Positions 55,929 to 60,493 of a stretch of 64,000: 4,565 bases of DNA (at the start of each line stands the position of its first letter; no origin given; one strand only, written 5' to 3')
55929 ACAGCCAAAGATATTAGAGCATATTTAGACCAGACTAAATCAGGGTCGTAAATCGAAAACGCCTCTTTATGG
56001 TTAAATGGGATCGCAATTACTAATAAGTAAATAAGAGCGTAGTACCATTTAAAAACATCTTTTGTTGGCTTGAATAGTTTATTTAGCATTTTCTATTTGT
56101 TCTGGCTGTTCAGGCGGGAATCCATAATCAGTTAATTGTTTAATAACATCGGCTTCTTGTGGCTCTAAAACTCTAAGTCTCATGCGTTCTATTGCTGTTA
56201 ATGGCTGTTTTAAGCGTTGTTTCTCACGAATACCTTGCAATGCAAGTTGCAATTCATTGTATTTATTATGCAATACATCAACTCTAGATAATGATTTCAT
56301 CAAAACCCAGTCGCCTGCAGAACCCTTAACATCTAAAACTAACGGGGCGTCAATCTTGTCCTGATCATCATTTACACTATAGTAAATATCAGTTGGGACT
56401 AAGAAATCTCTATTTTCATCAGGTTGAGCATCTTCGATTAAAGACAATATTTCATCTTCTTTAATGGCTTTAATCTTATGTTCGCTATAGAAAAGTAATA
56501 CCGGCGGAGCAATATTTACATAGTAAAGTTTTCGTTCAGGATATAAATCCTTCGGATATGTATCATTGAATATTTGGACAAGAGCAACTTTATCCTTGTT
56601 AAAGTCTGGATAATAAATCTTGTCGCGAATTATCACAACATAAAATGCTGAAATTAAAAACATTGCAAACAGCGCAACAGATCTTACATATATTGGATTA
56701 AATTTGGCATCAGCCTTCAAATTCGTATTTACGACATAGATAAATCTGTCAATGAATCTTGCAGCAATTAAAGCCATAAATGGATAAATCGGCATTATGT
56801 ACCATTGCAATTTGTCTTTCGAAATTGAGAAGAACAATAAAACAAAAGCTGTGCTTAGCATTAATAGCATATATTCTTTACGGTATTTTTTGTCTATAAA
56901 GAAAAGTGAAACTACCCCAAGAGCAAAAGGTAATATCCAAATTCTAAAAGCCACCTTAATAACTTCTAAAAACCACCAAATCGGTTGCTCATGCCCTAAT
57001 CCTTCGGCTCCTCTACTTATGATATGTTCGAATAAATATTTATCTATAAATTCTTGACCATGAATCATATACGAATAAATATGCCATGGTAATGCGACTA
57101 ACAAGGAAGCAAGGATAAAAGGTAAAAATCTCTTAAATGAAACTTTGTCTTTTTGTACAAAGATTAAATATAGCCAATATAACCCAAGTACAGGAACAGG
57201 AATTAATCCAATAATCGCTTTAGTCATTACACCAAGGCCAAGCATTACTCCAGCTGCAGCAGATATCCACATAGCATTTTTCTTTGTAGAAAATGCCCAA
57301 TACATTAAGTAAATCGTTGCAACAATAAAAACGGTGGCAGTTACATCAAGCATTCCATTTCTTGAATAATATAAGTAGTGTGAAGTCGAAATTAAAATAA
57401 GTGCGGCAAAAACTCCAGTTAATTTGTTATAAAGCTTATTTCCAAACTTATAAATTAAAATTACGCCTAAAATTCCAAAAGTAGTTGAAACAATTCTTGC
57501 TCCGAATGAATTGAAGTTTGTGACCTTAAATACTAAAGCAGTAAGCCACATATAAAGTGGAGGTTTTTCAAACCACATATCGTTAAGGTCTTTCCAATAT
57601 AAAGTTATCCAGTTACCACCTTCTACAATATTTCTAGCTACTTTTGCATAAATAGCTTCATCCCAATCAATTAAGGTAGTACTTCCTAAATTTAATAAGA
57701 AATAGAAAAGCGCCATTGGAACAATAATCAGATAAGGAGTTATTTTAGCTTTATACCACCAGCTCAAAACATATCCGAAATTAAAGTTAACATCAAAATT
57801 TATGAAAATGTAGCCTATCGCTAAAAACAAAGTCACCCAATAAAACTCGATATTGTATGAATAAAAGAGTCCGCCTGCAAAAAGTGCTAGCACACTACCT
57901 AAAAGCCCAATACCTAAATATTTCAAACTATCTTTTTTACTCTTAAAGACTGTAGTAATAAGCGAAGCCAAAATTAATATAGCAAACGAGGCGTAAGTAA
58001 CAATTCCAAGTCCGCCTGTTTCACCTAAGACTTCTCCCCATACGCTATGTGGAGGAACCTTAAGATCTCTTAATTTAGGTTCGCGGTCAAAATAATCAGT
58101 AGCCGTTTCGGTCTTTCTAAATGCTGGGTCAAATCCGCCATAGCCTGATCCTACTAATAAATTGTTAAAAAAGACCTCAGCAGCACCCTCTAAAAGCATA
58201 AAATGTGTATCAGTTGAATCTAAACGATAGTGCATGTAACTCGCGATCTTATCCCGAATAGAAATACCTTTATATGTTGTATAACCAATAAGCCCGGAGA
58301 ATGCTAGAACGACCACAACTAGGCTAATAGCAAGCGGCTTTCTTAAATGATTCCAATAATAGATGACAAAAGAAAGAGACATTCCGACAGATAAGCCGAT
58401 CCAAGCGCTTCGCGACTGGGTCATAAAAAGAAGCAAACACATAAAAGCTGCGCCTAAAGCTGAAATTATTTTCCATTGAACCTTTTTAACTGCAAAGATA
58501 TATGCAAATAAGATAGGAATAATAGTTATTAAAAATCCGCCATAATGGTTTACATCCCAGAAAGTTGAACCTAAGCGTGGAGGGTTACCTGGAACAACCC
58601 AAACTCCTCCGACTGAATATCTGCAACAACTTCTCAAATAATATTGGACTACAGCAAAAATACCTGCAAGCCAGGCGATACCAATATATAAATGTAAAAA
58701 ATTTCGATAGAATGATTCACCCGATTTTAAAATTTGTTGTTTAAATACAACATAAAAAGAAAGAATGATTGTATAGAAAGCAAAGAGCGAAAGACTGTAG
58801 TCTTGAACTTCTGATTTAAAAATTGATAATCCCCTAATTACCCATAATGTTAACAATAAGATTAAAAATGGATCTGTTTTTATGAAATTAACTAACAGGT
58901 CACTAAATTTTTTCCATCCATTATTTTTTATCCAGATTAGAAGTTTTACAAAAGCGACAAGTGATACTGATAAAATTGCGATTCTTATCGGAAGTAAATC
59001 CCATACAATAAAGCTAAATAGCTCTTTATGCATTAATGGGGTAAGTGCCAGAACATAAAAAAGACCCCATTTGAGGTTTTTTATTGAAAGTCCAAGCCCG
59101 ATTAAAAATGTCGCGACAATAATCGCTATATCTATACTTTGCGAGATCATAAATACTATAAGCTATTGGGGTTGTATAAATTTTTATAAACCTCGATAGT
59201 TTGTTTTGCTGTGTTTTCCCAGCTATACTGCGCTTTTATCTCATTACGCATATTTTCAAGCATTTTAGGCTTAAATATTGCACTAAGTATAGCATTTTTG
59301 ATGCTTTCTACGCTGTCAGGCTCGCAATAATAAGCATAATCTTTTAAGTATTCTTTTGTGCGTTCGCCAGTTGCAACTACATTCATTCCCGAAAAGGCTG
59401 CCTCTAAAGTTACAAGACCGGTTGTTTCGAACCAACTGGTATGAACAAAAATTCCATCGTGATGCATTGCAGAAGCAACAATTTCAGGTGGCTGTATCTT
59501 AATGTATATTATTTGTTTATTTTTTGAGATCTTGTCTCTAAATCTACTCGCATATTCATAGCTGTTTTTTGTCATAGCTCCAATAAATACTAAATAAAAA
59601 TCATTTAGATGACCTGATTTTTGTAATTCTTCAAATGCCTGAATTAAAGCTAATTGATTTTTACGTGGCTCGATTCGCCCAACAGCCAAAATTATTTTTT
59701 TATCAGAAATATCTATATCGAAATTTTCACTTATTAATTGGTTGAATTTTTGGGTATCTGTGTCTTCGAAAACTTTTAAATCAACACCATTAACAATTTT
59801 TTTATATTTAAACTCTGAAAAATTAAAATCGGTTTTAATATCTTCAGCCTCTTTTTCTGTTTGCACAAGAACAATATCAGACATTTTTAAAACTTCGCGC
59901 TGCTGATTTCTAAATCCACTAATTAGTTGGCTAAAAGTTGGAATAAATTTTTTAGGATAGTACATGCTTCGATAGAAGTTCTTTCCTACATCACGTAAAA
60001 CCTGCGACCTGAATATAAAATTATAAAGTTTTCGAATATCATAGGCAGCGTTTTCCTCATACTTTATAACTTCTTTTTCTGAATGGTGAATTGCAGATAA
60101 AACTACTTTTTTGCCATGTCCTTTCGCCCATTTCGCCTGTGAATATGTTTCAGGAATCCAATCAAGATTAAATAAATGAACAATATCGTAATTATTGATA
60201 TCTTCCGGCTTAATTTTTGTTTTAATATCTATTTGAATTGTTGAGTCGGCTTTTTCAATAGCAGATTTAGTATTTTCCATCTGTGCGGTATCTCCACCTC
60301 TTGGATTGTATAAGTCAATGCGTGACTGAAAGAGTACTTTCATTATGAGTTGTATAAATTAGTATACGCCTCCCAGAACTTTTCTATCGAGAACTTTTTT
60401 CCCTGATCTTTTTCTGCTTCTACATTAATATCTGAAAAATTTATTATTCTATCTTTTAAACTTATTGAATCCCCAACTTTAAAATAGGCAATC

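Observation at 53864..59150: Tandem O-antigen-ligase-like (Wzy_C/PglL-type) paralogs, one fused in a single 1023-aa polypeptide to an ArnT/PMT-like GT-C glycosyltransferase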

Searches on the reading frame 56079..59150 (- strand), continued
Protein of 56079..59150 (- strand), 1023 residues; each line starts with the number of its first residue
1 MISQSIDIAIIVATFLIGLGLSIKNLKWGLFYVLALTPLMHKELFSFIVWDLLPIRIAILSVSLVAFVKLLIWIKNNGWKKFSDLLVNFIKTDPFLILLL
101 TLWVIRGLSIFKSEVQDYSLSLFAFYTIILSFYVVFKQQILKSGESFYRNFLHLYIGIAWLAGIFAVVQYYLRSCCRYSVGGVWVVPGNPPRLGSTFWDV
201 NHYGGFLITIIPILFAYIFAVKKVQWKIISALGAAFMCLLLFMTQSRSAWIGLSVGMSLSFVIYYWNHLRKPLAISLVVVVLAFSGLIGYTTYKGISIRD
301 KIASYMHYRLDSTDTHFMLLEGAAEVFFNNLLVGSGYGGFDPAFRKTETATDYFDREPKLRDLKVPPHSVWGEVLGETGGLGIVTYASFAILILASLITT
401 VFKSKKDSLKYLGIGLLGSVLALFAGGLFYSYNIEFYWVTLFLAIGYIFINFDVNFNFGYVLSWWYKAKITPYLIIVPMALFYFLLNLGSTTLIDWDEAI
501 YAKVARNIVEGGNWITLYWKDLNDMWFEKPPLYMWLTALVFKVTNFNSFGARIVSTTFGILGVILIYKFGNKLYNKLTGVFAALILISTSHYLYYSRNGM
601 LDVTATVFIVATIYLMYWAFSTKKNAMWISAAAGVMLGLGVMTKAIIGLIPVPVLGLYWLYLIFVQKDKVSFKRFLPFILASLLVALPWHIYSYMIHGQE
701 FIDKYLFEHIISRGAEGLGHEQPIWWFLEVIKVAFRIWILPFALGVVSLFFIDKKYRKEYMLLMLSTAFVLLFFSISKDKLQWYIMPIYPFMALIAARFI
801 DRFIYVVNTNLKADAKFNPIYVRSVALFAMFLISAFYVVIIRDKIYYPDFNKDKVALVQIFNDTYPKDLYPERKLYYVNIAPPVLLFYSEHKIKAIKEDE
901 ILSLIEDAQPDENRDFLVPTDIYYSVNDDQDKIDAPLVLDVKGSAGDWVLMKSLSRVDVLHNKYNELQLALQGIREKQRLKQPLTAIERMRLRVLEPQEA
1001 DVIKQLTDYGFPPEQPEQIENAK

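Call 33: fold_search(model_id=the predicted structure, library=pdb)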
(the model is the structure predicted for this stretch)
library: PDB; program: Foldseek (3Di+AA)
matches with E <= 10: 283; with E <= 0.001: 27
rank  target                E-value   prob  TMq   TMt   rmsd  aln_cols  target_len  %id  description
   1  5f15                  3.4e-14  1.00  0.37  0.67  10.0       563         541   18  Crystal Structure of ArnT from Cupriavidus metallidurans bound to Undecaprenyl phosphate (released 2016-02-17)
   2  5ezm                  5.9e-14  1.00  0.37  0.67   9.4       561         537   18  Crystal Structure of ArnT from Cupriavidus metallidurans in the apo state (released 2016-02-17)
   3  3wak                  1.4e-07  1.00  0.32  0.37   9.6       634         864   13  Crystal structure of the Archaeoglobus fulgidus oligosaccharyltransferase (O29867_ARCFU) in the apo form (released 2013-10-30)
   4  7e9s_A                1.3e-06  1.00  0.32  0.37   8.7       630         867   12  Archaeal oligosaccharyltransferase AglB from Archaeoglobus fulgidus in complex with an inhibitory peptide and a dolich (released 2021-09-08)
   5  9s6t_A                1.5e-06  1.00  0.32  0.62   8.3       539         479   14  Ternary cryo-EM structure of chicken ALG12 with Dol25-PP-GlcNAc2Man7, Dol25-P-Man, and Fab (released 2026-03-18)
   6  9n9j_I                2.1e-06  1.00  0.31  0.44  11.9       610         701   14  Structure of a GRP94 folding intermediate engaged with a CCDC134- and FKBP11-bound secretory translocon (released 2025-11-19)
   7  9i5k_A                2.5e-06  1.00  0.29  0.55   9.2       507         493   14  Structure of the Chaetomium thermophilum Pmt4 homodimer (C2 symmetry) (released 2025-12-24)
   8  6ftg_5                3.3e-06  1.00  0.29  0.44  11.2       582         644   14  Subtomogram average of OST-containing ribosome-translocon complexes from canine rough microsomal membranes (released 2018-03-21)
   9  8age_A                6.5e-06  1.00  0.33  0.50  10.4       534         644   13  Structure of yeast oligosaccharylransferase complex with acceptor peptide bound (released 2022-12-07)
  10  3waj                  8.6e-06  1.00  0.29  0.36  12.5       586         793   12  Crystal structure of the Archaeoglobus fulgidus oligosaccharyltransferase (O29867_ARCFU) complex with Zn and sulfate (released 2013-10-30)
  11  8b6l_I                8.6e-06  1.00  0.30  0.43  10.6       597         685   12  Subtomogram average of the human Sec61-TRAP-OSTA-translocon (released 2022-12-07)
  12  7oci_F                1.0e-05  1.00  0.32  0.49  11.2       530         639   12  Cryo-EM structure of yeast Ost6p containing oligosaccharyltransferase complex (released 2022-02-16)
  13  6c26_A                1.9e-05  1.00  0.32  0.49  11.5       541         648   12  The Cryo-EM structure of a eukaryotic oligosaccharyl transferase complex (released 2018-01-31)
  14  9s6u_A                2.4e-05  1.00  0.32  0.55   5.9       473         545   12  Ternary cryo-EM structure of human ALG9 with Dol25-PP-GlcNAc2Man8, Dol25-P-Man and Fab (released 2026-03-18)
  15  8agc_A                2.5e-05  1.00  0.33  0.47  10.1       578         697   11  Structure of yeast oligosaccharylransferase complex with lipid-linked oligosaccharide and non-acceptor peptide bound (released 2022-12-07)
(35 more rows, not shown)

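Call 44: search_protein_families(library=pfam, proteins=[L032:8903-10099:-, L039:1055-2428:+, L022:12587-13222:+, L032:13071-14912:+, L053:11251-12171:+, L055:1-1086:+], max_evalue=0.01)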
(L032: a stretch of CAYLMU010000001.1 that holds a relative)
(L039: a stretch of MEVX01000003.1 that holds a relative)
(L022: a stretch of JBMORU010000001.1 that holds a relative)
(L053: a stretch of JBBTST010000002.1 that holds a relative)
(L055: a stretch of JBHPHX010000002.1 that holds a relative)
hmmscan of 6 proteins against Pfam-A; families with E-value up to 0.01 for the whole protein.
L032:8903-10099:- (398 aa): 2 families
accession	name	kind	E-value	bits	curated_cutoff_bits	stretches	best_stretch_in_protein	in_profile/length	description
PF01943.22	Polysacc_synt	-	2.9e-12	47.1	28.2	1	8-264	3-268/274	Polysaccharide biosynthesis protein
PF03023.19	MurJ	-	9.1e-06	25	27.4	1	193-396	188-402/451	Lipid II flippase MurJ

L039:1055-2428:+ (457 aa): 1 family
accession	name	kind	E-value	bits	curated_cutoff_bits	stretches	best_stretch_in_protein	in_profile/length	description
PF13231.12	PMT_2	-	3.8e-10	40.6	26.1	1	103-262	4-154/160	Dolichyl-phosphate-mannose-protein mannosyltransferase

L022:12587-13222:+ (211 aa): 1 family
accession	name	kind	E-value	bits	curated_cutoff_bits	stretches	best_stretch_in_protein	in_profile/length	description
PF02397.22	Bac_transf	-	3.6e-53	180.2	27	1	6-205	1-178/179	Bacterial sugar transferase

L032:13071-14912:+ (614 aa): 1 family
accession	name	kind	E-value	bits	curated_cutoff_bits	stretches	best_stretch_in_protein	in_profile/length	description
PF13196.11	DUF4012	-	1e-18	68.7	28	1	257-407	3-140/144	Protein of unknown function (DUF4012)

L053:11251-12171:+ (306 aa): 6 families
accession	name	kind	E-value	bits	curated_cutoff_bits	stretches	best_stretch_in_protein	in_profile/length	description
PF13641.12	Glyco_tranf_2_3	-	4e-16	60.2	27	1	4-240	3-216/230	Glycosyltransferase like family 2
PF00535.33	Glycos_transf_2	-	3.1e-14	53.7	23.3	1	5-197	1-167/168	Glycosyl transferase family 2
PF13632.12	Glyco_trans_2_3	-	5.7e-10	39.8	27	1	89-248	1-134/198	Glycosyl transferase family group 2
PF13506.12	Glyco_transf_21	-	6.2e-07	29.5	21.7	1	80-227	24-146/174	Glycosyl transferase family 21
PF10111.15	Glyco_tranf_2_2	-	3.6e-05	23.8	27.3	0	183-222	164-203/276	Glycosyltransferase like family 2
PF02709.20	Glyco_transf_7C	-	0.0032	17.5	23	1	167-230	4-67/78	N-terminal domain of galactosyltransferase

L055:1-1086:+ (361 aa): 1 family
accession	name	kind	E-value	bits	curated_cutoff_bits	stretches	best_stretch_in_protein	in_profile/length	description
PF09605.15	Trep_Strep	-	0.0078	16.7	28.7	1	12-79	61-128/185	Hypothetical bacterial integral membrane protein (Trep_Strep)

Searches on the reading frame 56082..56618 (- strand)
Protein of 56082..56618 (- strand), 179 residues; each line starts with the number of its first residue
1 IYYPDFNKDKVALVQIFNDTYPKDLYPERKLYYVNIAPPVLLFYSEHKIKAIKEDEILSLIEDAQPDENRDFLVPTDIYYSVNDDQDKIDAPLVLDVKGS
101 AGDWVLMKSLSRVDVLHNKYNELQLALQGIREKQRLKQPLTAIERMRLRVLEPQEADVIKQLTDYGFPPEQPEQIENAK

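Call 83: search_solved_structures(query=window:56082-56618:-, max_evalue=5)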
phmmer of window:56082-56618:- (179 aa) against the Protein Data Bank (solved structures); distinct sequences matched with E-value up to 5: 2.
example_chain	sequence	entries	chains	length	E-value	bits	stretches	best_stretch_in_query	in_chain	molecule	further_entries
2mvo_A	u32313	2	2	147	1.5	11.9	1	64-110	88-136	Putative lipoprotein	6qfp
8v3b_a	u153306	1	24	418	2.2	11.4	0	136-175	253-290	O43_129_+4 component B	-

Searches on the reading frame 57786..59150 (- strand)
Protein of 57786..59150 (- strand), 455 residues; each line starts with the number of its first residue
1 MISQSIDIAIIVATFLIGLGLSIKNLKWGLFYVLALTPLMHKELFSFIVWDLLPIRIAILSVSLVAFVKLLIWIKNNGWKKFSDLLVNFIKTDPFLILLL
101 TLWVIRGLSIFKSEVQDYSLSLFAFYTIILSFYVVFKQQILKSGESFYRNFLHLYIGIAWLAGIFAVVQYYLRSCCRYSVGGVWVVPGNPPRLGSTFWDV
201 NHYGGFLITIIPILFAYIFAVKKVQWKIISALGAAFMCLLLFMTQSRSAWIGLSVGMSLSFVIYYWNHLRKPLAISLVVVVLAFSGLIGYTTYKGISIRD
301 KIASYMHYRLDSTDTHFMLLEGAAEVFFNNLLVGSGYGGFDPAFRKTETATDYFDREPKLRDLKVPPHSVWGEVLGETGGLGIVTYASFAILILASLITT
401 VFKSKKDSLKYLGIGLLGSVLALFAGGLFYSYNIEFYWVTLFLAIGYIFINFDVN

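Call 39: search_solved_structures(query=A2, max_evalue=10, show_alignments=3)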
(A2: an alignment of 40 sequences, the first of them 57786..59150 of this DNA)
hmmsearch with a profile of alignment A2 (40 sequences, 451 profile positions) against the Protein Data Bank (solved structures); distinct sequences matched with E-value up to 10: 2.
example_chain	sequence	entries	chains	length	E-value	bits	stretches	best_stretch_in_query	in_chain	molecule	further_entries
7tpg_B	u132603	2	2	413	4.3e-06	29.2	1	221-419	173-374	Putative cell surface polysaccharide polymerase/ligase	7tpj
7aor_ai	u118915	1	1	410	1.9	10.6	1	13-48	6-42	mS56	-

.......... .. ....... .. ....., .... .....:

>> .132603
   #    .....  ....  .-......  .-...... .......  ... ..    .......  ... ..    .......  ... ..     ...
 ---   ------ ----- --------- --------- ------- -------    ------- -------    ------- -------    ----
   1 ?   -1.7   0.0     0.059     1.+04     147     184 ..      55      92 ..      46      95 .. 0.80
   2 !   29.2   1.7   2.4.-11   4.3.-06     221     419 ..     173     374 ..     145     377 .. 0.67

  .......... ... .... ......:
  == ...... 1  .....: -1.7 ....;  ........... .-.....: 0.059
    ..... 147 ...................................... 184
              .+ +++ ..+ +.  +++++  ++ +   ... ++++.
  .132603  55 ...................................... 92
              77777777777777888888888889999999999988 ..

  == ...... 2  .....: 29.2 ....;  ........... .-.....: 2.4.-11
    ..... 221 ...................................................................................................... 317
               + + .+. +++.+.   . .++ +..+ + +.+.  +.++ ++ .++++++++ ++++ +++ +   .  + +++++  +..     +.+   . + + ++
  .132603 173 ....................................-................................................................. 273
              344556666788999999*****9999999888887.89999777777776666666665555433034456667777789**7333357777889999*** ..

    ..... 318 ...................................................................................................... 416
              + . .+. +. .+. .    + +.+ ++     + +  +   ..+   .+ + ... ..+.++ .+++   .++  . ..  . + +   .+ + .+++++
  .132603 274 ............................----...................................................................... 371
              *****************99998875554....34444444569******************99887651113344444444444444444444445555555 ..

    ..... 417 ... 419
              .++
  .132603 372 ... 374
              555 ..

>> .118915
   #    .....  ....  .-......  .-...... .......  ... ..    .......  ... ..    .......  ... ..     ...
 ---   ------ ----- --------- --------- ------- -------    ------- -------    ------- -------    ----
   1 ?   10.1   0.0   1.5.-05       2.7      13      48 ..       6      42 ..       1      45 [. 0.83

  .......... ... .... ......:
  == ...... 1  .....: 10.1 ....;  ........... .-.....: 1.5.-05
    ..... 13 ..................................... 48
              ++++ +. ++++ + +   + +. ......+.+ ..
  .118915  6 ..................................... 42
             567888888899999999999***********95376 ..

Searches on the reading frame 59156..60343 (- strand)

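Call 3: search_protein_families(library=pfam, proteins=[window:59156-60343:-], max_evalue=0.01)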
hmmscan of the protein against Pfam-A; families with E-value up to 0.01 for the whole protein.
window:59156-60343:- (395 aa): 4 families
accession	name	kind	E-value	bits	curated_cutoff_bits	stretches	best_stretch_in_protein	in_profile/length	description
PF00534.26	Glycos_transf_1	-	1.3e-21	77.3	26.4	1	213-370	13-170/172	Glycosyl transferases group 1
PF13692.12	Glyco_trans_1_4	-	2.4e-14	54.2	27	1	216-354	2-138/142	Glycosyl transferases group 1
PF20706.3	GT4-conflict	-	0.00015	21.3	26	1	215-325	197-311/385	Family 4 Glycosyltransferase in conflict systems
PF13439.12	Glyco_transf_4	-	0.00086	19.8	28.5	0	51-190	72-169/170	Glycosyltransferase Family 4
